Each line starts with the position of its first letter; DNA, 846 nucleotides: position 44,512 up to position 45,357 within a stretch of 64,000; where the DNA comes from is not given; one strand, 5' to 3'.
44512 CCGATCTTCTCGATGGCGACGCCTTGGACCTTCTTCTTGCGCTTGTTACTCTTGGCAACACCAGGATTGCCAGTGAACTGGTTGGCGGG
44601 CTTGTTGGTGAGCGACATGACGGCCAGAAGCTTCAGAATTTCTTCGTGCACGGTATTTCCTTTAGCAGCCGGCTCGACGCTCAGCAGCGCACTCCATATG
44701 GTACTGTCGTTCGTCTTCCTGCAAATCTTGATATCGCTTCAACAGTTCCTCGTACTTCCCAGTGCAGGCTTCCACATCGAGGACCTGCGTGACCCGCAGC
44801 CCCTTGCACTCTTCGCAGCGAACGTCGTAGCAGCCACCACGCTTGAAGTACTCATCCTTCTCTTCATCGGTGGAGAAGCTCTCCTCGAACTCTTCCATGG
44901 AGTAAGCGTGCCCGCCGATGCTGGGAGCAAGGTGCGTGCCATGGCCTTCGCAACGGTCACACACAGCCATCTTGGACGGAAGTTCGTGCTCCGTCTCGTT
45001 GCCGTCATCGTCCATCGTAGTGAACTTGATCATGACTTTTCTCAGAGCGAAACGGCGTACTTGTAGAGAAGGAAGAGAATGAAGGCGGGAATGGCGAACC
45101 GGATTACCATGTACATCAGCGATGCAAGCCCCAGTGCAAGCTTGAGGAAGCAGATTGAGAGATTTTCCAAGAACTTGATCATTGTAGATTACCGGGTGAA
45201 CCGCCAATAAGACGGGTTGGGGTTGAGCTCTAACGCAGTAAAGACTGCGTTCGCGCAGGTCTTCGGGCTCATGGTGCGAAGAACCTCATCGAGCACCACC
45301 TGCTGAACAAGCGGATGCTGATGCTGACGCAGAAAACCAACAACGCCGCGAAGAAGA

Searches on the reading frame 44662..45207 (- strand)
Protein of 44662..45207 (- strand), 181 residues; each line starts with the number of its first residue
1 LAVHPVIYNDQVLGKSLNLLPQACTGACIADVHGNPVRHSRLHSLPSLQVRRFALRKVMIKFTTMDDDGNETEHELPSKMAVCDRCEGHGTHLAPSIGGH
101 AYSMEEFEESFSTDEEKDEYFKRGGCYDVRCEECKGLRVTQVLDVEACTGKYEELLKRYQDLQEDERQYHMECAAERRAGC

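Call 50: search_protein_families(library=pfam, proteins=[window:44662-45207:-], max_evalue=0.01)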
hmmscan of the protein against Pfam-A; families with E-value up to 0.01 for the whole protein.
window:44662-45207:- (181 aa): 1 family
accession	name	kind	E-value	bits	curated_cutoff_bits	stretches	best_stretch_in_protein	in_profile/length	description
PF22912.2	zf-DPOE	-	0.0077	16.8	21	1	128-159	4-35/58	Zinc finger domain of DNA polymerase-epsilon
